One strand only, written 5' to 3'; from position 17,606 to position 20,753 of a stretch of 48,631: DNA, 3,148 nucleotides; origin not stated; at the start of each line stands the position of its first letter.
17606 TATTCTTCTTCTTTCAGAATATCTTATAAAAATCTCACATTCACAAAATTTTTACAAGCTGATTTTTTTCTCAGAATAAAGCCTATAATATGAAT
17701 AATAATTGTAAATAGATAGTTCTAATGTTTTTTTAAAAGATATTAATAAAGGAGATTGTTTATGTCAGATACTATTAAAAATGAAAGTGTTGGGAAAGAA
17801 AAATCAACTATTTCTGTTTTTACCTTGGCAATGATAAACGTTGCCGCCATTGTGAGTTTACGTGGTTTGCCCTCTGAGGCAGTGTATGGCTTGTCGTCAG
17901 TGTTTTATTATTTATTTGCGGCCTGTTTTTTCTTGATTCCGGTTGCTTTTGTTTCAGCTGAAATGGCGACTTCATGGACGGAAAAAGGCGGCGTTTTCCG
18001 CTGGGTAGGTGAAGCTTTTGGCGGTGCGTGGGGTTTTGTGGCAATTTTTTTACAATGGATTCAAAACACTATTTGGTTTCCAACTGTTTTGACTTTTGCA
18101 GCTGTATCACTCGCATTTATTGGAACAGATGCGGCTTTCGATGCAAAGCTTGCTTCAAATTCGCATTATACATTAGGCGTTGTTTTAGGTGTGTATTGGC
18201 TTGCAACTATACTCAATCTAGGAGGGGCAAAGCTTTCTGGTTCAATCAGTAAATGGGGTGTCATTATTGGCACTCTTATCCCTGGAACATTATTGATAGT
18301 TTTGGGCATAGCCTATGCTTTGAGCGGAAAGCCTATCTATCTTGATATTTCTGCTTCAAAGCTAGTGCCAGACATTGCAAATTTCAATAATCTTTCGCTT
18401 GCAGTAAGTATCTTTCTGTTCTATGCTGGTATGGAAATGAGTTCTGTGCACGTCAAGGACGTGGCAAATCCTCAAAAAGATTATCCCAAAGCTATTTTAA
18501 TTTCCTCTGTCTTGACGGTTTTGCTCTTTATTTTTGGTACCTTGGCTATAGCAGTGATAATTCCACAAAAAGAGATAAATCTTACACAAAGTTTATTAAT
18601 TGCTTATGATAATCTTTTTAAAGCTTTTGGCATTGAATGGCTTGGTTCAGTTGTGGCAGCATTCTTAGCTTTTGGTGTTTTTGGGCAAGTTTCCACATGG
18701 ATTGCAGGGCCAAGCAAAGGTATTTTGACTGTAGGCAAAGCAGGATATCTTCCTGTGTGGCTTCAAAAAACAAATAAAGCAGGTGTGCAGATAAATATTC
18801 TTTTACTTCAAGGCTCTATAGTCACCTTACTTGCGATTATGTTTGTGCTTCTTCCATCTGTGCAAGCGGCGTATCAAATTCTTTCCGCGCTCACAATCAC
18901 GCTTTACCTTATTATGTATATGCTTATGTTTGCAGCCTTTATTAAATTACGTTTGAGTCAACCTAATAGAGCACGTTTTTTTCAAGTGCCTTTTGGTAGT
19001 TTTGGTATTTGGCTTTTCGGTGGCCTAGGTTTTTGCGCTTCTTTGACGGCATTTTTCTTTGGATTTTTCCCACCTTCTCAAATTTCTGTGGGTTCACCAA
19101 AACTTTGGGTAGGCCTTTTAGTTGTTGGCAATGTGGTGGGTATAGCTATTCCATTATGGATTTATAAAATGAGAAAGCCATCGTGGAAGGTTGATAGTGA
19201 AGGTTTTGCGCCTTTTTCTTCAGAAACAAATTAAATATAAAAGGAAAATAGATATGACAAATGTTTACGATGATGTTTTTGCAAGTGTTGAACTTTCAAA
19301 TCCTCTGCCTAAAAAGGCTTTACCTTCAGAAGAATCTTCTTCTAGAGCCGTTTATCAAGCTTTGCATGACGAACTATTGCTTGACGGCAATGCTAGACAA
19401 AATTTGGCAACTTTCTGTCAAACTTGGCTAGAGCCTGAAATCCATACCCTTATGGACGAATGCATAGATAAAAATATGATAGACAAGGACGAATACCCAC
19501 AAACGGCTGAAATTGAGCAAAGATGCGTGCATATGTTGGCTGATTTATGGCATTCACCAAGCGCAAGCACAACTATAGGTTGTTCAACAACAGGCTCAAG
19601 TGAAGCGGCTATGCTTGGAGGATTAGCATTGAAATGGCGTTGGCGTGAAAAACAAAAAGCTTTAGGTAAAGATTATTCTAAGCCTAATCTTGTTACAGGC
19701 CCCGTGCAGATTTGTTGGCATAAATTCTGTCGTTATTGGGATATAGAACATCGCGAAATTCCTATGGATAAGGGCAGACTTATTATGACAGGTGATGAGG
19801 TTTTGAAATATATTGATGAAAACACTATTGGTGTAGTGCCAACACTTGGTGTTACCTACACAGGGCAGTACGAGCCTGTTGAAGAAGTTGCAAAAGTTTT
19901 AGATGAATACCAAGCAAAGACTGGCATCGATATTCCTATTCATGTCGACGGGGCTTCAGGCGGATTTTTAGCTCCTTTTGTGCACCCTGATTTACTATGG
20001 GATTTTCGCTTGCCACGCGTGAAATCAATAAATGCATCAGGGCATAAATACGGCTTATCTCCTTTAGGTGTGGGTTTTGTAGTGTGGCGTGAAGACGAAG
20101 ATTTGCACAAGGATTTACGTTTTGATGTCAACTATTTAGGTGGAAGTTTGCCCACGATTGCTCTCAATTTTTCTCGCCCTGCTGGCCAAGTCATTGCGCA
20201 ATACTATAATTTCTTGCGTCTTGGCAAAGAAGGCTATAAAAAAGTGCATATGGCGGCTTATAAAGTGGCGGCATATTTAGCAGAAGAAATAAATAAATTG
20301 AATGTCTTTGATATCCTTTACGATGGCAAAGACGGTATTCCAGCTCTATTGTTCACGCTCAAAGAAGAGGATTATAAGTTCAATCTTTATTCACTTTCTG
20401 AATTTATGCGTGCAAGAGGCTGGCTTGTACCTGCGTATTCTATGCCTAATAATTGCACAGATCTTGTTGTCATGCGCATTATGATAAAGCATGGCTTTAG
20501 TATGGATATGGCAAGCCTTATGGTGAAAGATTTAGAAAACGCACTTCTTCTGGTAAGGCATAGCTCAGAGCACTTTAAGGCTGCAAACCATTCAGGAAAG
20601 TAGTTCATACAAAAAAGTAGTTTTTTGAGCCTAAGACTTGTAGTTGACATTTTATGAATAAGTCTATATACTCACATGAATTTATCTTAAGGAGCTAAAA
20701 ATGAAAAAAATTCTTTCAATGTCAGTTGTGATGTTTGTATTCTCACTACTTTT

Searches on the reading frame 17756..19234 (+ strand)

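Call 14: search_protein_families(library=ncbifam, proteins=[window:17756-19234:+], max_evalue=0.00001)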
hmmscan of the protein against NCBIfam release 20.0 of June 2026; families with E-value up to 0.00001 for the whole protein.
window:17756-19234:+ (492 aa): 17 families
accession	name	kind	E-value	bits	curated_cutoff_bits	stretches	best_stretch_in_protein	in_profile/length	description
TIGR03813.2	Gln_GABA_anti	equivalog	8.4e-223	740.6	650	1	17-491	2-476/479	glutamine/gamma-aminobutyrate antiporter GadC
NF053662.1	Glu_GABA_anti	equivalog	6.7e-151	503.4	640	1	19-482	2-455/468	glutamate/gamma-aminobutyrate antiporter GadC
NF040513.1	antiport_TyrP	equivalog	4.1e-95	319.2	630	1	17-478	3-464/465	tyrosine-tyramine antiporter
TIGR00910.1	2A0307_GadC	equivalog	8.7e-83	278.6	673.5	1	16-473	10-467/511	glutamate/gamma-aminobutyrate antiporter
TIGR00905.1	2A0302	subfamily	6.9e-22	77.9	409.05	1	61-408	55-393/473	basic amino acid/polyamine antiporter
NF007938.0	PRK10655.1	equivalog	1.1e-19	71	409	1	22-399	11-374/438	putrescine-ornithine antiporter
TIGR04299.1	antiport_PotE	equivalog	1.6e-19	70.4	560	1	37-399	26-372/430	putrescine-ornithine antiporter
NF011775.0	PRK15238.1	equivalog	8.4e-19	67.7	400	1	14-402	4-423/500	glutamate/gamma-aminobutyrate family transporter YjeM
TIGR00909.1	2A0306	subfamily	3.2e-15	56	556.8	1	18-414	4-389/429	amino acid transporter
TIGR00908.1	2A0305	equivalog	5.4e-13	48.6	381.75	1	16-416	6-388/442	ethanolamine permease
TIGR04298.1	his_histam_anti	equivalog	1.5e-12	47.5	750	1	44-395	30-369/429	histidine-histamine antiporter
TIGR00911.1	2A0308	subfamily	4.5e-12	45.2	701.8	1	44-421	80-439/505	L-type amino acid transporter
NF007929.0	PRK10644.1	equivalog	1.8e-11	43.4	574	1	44-399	38-376/445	arginine/agmatine antiporter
NF007602.0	PRK10249.1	equivalog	2.2e-11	43.4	851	1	213-407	213-401/458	phenylalanine transporter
NF007754.0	PRK10435.1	equivalog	2.8e-08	33.2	585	1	45-409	36-385/443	cadaverine/lysine antiporter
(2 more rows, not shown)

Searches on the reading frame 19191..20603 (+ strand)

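Call 14: search_protein_families(library=ncbifam, proteins=[window:19191-20603:+], max_evalue=0.00001)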
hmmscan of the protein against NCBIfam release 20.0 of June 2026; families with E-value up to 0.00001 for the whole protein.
window:19191-20603:+ (470 aa): 4 families
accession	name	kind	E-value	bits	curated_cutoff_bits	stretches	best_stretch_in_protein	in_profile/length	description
TIGR01788.1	Glu-decarb-GAD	equivalog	3.7e-190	632.2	380.4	1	29-452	2-427/431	glutamate decarboxylase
TIGR03812.1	tyr_de_CO2_Arch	equivalog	1.4e-39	136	299.4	1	81-431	33-360/375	tyrosine decarboxylase MfnA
NF002748.0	PRK02769.1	equivalog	1.2e-15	57.1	305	1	104-371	62-314/382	histidine decarboxylase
TIGR03799.1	NOD_PanD_pyr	equivalog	2.6e-07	29.4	606.1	1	210-376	264-425/522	pyridoxal-dependent aspartate 1-decarboxylase PanP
